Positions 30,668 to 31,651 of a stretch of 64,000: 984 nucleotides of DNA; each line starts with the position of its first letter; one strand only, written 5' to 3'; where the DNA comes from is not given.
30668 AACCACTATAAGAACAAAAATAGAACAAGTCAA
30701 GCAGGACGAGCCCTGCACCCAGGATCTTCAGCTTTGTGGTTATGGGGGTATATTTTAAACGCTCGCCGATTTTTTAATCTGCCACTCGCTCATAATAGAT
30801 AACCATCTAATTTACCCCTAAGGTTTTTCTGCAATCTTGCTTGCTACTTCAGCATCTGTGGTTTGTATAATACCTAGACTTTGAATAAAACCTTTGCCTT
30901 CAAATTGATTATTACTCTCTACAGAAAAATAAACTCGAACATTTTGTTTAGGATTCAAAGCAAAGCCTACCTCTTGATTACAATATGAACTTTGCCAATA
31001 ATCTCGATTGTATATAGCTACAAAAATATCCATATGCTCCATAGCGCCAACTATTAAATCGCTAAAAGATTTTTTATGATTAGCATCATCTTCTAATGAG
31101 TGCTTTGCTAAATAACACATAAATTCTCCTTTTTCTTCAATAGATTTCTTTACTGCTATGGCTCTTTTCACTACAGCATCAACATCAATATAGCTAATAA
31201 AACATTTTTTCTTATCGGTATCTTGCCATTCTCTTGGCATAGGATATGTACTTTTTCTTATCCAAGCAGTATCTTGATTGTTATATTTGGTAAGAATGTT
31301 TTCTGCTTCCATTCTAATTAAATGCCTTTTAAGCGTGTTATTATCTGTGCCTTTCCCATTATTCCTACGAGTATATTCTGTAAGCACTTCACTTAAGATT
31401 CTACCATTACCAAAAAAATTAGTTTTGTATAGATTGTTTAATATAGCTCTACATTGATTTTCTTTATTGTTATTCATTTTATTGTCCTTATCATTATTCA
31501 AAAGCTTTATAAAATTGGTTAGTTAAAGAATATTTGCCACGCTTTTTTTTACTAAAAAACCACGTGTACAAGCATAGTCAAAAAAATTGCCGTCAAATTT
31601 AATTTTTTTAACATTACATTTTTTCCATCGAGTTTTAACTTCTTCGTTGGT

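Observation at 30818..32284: AT-rich three-gene operon ending in a winged-helix-TIR fusion: candidate undescribed TIR-based defence or toxin module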

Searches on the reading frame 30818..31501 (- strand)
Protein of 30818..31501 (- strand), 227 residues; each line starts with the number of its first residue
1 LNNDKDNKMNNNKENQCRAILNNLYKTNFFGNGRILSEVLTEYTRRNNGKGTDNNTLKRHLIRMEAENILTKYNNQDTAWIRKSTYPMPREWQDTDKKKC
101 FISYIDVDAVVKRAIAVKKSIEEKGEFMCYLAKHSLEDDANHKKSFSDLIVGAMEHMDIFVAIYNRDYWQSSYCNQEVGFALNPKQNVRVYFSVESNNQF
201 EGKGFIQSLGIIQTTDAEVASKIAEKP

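Call 3: search_protein_families(library=pfam, proteins=[window:30818-31501:-], max_evalue=1)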
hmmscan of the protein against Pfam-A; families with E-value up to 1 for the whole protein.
window:30818-31501:- (227 aa): 3 families
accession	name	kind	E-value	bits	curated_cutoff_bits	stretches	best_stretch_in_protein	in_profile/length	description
PF13676.11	TIR_2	-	5.8e-06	27.2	28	1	101-189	2-85/122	TIR domain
PF11962.13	Peptidase_G2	-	0.0028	17.5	25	1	136-201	71-136/228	Peptidase_G2, IMC autoproteolytic cleavage domain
PF24419.1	Cupin_NOL9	-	0.048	13.6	27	1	44-81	68-106/152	Polynucleotide 5'-hydroxyl-kinase NOL9, N-terminal domain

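Call 4: search_protein_families(library=padloc, proteins=[window:30818-31501:-], max_evalue=1)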
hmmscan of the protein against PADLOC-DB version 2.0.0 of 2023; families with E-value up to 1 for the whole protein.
window:30818-31501:- (227 aa): 1 family
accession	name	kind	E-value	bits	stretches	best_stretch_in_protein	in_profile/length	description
PDLC00419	ThsB1|ThsB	-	0.013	13.4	1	95-207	25-136/165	TIR-like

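Call 7: find_homologous_proteins(query=window:30818-31477:-)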
Query window:30818-31477:- (219 aa): 2 proteins with E <= 0.001 among 53 candidates.
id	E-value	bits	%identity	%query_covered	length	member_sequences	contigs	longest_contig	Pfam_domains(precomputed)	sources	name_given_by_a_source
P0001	3.2e-144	496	100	100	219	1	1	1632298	PF13676.12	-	-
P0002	2.2e-66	241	53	98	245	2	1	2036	PF13676.12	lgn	-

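Call 11: find_encoding_contigs(protein=P0002, flank=10000)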
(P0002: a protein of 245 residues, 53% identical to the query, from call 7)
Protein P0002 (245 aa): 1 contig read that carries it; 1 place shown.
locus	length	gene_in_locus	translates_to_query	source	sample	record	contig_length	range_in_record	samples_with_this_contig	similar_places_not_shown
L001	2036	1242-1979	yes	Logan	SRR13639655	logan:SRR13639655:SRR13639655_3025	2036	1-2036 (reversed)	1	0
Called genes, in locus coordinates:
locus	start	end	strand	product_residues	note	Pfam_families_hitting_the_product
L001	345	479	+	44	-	-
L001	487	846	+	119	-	-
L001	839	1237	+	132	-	-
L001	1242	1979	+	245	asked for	PF13676:TIR_2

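Call 21: find_related_loci(query=A1, collection=genome_contigs, flank=6000)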
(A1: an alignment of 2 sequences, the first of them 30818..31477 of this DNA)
Query A1 (219 aa) in genome_contigs; peptide patterns used: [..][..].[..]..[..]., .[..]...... (x = any residue, [..] = any of these).
363 stretches matched a pattern, but none encodes a relative of the query by tblastn (E <= 1e-3).

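Call 25: search_protein_representatives(protein=window:30818-31477:-)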
Query: 219 residues. Proteins with E-value up to 0.001 (for the whole library): 15; up to 1e-10: 1; up to 1e-30: 1. The best 15 are listed.
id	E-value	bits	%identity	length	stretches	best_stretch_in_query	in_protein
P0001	1.0e-144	495.7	100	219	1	1-219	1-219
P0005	1.3e-06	44.5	34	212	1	80-188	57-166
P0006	2.8e-06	43.4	27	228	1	19-184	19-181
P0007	5.6e-06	42.4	31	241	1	77-216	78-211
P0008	7.3e-06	42.1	30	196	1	59-198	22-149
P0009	6.0e-05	39.1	36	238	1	85-189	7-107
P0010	7.9e-05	38.7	28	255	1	76-186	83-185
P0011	9.3e-05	38.5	33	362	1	65-203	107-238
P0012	1.2e-04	38.1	25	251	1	23-176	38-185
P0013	1.3e-04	38.0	31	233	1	80-176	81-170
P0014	1.3e-04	37.9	32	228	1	62-178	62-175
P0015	1.4e-04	37.9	33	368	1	73-205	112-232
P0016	2.2e-04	37.3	33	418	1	85-200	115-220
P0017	3.4e-04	36.6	32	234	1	79-180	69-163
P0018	5.6e-04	35.9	30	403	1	87-209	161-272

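Call 30: find_related_loci(query=A1, collection=metagenome_contigs, flank=6000)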
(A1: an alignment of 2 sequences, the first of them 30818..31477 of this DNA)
Query A1 (219 aa) in metagenome_contigs; peptide patterns used: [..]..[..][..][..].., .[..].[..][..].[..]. (x = any residue, [..] = any of these).
600 stretches matched a pattern, but none encodes a relative of the query by tblastn (E <= 1e-3).

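Call 31: find_related_loci(query=A1, collection=viral_contigs, flank=6000)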
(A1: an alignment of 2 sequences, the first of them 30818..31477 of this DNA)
Query A1 (219 aa) in viral_contigs; peptide patterns used: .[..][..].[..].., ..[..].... (x = any residue, [..] = any of these).
312 stretches matched a pattern, but none encodes a relative of the query by tblastn (E <= 1e-3).

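Call 32: find_encoding_contigs(protein=P0006, flank=5000, max_places=4)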
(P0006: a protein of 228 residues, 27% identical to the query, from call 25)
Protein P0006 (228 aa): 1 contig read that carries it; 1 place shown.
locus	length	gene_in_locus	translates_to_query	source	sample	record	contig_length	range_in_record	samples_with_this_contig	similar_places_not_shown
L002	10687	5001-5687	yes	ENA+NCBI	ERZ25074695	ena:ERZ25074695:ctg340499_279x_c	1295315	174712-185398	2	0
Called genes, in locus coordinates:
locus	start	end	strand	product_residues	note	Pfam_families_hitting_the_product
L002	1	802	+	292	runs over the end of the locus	PF00483:NTP_transferase, PF12804:NTP_transf_3 (faint)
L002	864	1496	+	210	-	-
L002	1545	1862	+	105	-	PF00085:Thioredoxin, PF00578:AhpC-TSA (weak), PF14595:Thioredoxin_9 (weak), PF13098:Thioredoxin_2, PF13905:Thioredoxin_8 (weak), PF13192:Thioredoxin_3 (weak)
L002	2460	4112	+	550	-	PF11832:DUF3352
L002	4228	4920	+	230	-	PF01625:PMSR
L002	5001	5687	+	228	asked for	PF13676:TIR_2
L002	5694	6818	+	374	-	-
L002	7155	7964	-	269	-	PF00950:ABC-3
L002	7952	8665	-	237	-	PF00005:ABC_tran, PF13304:AAA_21 (faint)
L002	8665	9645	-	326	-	PF01297:ZnuA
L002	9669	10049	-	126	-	PF01475:FUR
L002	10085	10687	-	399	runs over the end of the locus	PF02492:cobW, PF07683:CobW_C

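Call 33: find_encoding_contigs(protein=window:30818-31477:-, flank=3000, max_places=4)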
Protein window:30818-31477:- (219 aa): no gene with exactly this product is on record in the collection.

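Call 44: predict_structure(alignment_id=A4)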
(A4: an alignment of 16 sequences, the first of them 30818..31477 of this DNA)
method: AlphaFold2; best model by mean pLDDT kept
length: 219 residues; sequences in the alignment: 16
mean_pLDDT: 76.0   pTM: 0.63
mean pLDDT of the five models: 76.0, 72.9, 71.8, 71.6, 70.8
residues with pLDDT >= 90: 66; 70-90: 65; 50-70: 71; < 50: 17
segments of 3 or more residues with pLDDT < 50: 59-74
pLDDT, mean of each block of 10 residues (from residue 1): 62 63 62 68 70 55 41 63 94 94 94 96 87 62 92 92 88 81 79 66 80 81
secondary structure, 60 per line:
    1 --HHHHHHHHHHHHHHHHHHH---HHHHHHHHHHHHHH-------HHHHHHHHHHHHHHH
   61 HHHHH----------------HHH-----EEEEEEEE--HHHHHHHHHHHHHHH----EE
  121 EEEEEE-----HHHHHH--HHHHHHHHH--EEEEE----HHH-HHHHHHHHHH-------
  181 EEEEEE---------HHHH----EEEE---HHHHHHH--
elements in order: H3-21 H25-38 H46-65 E90-97 H100-114 E119-126 H132-137 H140-148 E151-155 H164-173 E181-186 H196-199 E204-207 H211-217

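Call 45: search_protein_families(library=pfam, proteins=[L001:487-846:+, L001:839-1237:+, L001:1242-1979:+, L002:5694-6818:+], max_evalue=0.1)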
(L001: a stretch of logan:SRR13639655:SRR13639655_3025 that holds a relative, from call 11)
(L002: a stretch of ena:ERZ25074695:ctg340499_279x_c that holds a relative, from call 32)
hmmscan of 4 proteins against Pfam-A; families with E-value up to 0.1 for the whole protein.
L001:487-846:+ (119 aa): 0 families

L001:839-1237:+ (132 aa): 0 families

L001:1242-1979:+ (245 aa): 5 families
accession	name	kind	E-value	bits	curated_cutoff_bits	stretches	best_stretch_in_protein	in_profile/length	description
PF13676.11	TIR_2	-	2.4e-09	38.2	28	1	92-188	1-93/122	TIR domain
PF01582.25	TIR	-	0.0015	18.7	21.3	0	91-131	31-71/179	TIR domain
PF05014.21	Nuc_deoxyrib_tr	-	0.0089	16.6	28.8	1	103-186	14-99/117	Nucleoside 2-deoxyribosyltransferase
PF06461.17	CHDII_SANT-like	-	0.037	14.3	28.8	1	108-142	65-99/138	CHD subfamily II, SANT-like domain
PF08937.16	ThsB_TIR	-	0.065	14.1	21.2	0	93-179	1-89/100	Thoeris protein ThsB, TIR-like domain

L002:5694-6818:+ (374 aa): 1 family
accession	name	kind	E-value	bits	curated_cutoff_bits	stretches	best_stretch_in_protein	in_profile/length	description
PF07095.16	IgaA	-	0.02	13.4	25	1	5-36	307-338/702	Intracellular growth attenuator protein IgaA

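Call 47: search_solved_structures(query=A4, max_evalue=1, show_alignments=2)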
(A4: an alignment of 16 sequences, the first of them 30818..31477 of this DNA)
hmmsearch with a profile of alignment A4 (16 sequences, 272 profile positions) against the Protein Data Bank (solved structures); distinct sequences matched with E-value up to 1: 56.
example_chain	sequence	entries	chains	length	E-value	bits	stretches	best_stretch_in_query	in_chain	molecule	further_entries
9mud_K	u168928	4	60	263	5.2e-07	32.8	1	97-184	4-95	Cat1 (CRISPR associated TIR 1) pentagonal filament | Cat1 (CRISPR associated TIR 1) pentagonal filament assembly | Cat1 (CRISPR-associated TIR 1)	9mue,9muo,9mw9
7xoz_A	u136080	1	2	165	0.0003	23.7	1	106-168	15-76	ADP-ribosyl cyclase/cyclic ADP-ribose hydrolase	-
7xoz_B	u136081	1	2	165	0.00032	23.6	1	106-168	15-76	ADP-ribosyl cyclase/cyclic ADP-ribose hydrolase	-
9phb_G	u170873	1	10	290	0.00039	23.3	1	55-172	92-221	SpbK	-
3ozi_A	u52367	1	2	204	0.0005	23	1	92-168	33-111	L6tr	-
6o0u_A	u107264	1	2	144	0.00061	22.7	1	96-217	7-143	Sterile alpha and TIR motif-containing protein 1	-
10ra_A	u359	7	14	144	0.00062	22.7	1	96-217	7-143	Sterile alpha and TIR motif-containing protein 1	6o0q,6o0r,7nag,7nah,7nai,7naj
6o0v_A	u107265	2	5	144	0.00063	22.7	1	96-217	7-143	Sterile alpha and TIR motif-containing protein 1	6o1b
7uxr_A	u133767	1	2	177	0.0007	22.5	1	97-179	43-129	TIR domain protein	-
9mw1_B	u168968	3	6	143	0.00078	22.4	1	97-217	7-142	NAD(+) hydrolase SARM1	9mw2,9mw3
9tzw_A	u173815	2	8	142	0.0008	22.3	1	97-217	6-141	NAD(+) hydrolase SARM1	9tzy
9hq0_A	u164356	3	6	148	0.00081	22.3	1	97-217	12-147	NAD(+) hydrolase SARM1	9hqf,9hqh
10rb_A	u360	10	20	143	0.00082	22.3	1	97-217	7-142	NAD(+) hydrolase SARM1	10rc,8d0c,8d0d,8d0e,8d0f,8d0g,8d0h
7crb_A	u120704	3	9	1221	0.0012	21.7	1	93-172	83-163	NAD+ hydrolase (NADase)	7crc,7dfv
7jlv_A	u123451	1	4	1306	0.0019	21.1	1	96-168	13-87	Disease resistance protein Roq1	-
4c6t_B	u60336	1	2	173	0.05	16.4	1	96-167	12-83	DISEASE RESISTANCE PROTEIN RPS4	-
5uzb_A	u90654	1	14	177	0.13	15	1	82-165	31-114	Toll/interleukin-1 receptor domain-containing adapter protein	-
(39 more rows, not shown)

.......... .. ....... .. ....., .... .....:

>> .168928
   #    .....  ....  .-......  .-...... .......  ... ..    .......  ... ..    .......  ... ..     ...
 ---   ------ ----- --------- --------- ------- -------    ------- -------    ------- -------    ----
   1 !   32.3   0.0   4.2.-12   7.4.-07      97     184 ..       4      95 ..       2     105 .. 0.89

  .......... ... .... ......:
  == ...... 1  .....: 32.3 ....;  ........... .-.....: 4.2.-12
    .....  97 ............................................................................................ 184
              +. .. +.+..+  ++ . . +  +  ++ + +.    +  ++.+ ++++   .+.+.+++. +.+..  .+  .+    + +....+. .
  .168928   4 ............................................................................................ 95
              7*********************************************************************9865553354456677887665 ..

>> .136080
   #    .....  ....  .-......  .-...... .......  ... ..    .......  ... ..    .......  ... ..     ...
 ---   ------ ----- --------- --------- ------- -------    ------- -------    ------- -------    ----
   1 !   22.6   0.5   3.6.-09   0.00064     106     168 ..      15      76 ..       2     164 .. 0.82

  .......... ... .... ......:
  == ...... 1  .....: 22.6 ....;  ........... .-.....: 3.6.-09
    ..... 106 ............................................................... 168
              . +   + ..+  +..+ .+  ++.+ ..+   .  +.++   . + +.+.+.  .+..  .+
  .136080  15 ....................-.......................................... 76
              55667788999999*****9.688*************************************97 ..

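Call 51: fold_search(model_id=the predicted structure, library=pdb)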
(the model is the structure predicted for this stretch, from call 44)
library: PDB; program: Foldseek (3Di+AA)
matches with E <= 10: 1534; with E <= 0.001: 0
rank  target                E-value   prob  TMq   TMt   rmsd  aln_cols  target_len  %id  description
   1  7r2o_A                1.9e-03  0.99  0.32  0.20   6.3       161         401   10  Crystal structure of a flavodiiron protein S262Y mutant in the oxidized state from Escherichia coli (released 2023-02-15)
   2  8fz9_A                2.2e-03  1.00  0.38  0.56   4.6       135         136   14  Crystal Structure of Bacillus cereus TIR protein (released 2024-06-19)
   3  2zki_A                2.5e-03  1.00  0.35  0.38   6.2       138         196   14  Crystal structure of hypothetical Trp repressor binding protein from Sul folobus tokodaii (ST0872) (released 2008-04-22)
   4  8w8m_1A               2.8e-03  1.00  0.39  0.59   5.3       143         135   12  Cryo-EM structure of helical filament of MyD88 TIR (released 2024-09-04)
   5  4y7j_E                2.8e-03  0.77  0.25  0.25  15.9       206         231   13  Structure of an archaeal mechanosensitive channel in expanded state (released 2015-08-26)
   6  8fz9_B                3.0e-03  1.00  0.44  0.68   4.0       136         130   14  Crystal Structure of Bacillus cereus TIR protein (released 2024-06-19)
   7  4jen_C                3.0e-03  1.00  0.35  0.60   5.8       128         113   16  Structure of Clostridium botulinum CMP N-glycosidase, BcmB (released 2013-09-11)
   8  2yxb                  3.2e-03  1.00  0.36  0.51   5.4       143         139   14  Crystal structure of the methylmalonyl-CoA mutase alpha-subunit from Aeropyrum pernix (released 2007-10-30)
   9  8yym_A                3.4e-03  1.00  0.39  0.58   5.5       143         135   13  Cryo-EM structure of cylindrical fiber of MyD88 TIR (released 2025-03-26)
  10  4c6t_D                3.9e-03  1.00  0.40  0.51   5.0       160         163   12  Crystal structure of the RPS4 and RRS1 TIR domain heterodimer (released 2014-05-28)
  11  4c6t_B                4.1e-03  1.00  0.41  0.52   5.4       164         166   11  Crystal structure of the RPS4 and RRS1 TIR domain heterodimer (released 2014-05-28)
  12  8txr_B                4.7e-03  0.84  0.27  0.22  12.5       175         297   13  E. coli ExoVII(H238A) (released 2024-01-31)
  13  6p6f_B                5.0e-03  0.97  0.29  0.40   7.3       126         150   11  BG505 SOSIP-I53-50NP (released 2019-06-19)
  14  2zki_D                5.7e-03  0.99  0.35  0.39   6.1       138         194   14  Crystal structure of hypothetical Trp repressor binding protein from Sul folobus tokodaii (ST0872) (released 2008-04-22)
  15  4laf_C                5.7e-03  0.98  0.29  0.33   6.2       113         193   16  Crystal structure of PnpB complex with FMN (released 2014-06-25)
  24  5uzb_A                1.4e-02  0.99  0.42  0.60   5.3       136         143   12  Cryo-EM structure of the MAL TIR domain filament (released 2017-07-26)
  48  9b7d_C                2.3e-02  0.97  0.32  0.37   7.0       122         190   12  Structure of ThsB-Tad3 complex (released 2025-01-22)
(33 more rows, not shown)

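Call 55: find_encoding_contigs(protein=P0014, flank=4000, max_places=3)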
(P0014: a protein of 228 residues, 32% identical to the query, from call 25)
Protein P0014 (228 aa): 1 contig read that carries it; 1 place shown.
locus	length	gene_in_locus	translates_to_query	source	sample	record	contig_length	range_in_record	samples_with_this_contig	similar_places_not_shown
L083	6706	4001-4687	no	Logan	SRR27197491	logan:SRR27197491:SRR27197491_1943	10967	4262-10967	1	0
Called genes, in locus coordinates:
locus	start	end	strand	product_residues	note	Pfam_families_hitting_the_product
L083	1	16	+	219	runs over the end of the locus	-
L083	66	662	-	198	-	-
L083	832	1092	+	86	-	-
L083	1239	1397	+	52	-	-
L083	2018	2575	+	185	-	PF01928:CYTH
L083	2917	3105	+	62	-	-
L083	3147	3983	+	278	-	-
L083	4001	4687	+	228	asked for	PF01582:TIR (weak), PF13676:TIR_2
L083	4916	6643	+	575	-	-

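Call 56: find_encoding_contigs(protein=P0005, flank=4000, max_places=3)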
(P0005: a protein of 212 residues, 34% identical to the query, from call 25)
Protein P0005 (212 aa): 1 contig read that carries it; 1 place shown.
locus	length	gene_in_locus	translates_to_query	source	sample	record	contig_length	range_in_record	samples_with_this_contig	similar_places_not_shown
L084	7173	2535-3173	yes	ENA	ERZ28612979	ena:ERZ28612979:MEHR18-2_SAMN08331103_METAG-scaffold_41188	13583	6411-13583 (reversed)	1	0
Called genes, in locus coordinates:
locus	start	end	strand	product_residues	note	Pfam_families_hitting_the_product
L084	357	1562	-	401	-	PF00155:Aminotran_1_2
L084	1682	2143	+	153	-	PF13505:OMP_b-brl (faint)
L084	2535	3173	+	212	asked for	-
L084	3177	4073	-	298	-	PF00551:Formyl_trans_N, PF02911:Formyl_trans_C (weak)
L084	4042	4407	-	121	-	PF00507:Oxidored_q4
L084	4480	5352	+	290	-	PF01565:FAD_binding_4, PF02873:MurB_C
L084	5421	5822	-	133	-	PF02410:RsfS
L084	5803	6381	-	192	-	PF00430:ATP-synt_B (weak)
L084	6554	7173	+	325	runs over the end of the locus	PF00005:ABC_tran, PF13304:AAA_21 (faint)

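Call 57: search_protein_families(library=phrogs, proteins=[window:30818-31477:-, L001:487-846:+, L001:839-1237:+], max_evalue=1)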
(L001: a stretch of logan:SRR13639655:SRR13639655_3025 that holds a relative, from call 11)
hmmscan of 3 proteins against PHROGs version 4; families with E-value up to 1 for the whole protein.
window:30818-31477:- (219 aa): 3 families
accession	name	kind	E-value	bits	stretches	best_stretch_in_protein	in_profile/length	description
phrog_31370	-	unknown function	0.0068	16.2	1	7-112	377-482/510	-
phrog_2364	-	unknown function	0.062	14.6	1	40-75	53-88/105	-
phrog_26353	-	unknown function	0.24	11.9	0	5-40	18-52/259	-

L001:487-846:+ (119 aa): 0 families

L001:839-1237:+ (132 aa): 0 families

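Call 58: search_protein_families(library=ncbifam, proteins=[window:30818-31477:-, L001:487-846:+, L001:839-1237:+], max_evalue=1)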
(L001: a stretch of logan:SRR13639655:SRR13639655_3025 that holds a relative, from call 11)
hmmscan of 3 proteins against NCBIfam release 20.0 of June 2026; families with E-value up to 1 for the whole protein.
window:30818-31477:- (219 aa): 2 families
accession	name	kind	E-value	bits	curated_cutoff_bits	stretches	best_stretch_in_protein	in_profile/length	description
NF058526.1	Thoeris_type3_ThcB4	equivalog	0.0058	15.5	220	1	89-176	127-208/375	Thoeris type III anti-phage system protein ThcB4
NF040588.1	FxsC_Nterm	equivalog_domain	0.033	14.1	130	1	133-170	55-92/182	TIR-like protein FxsC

L001:487-846:+ (119 aa): 0 families

L001:839-1237:+ (132 aa): 0 families
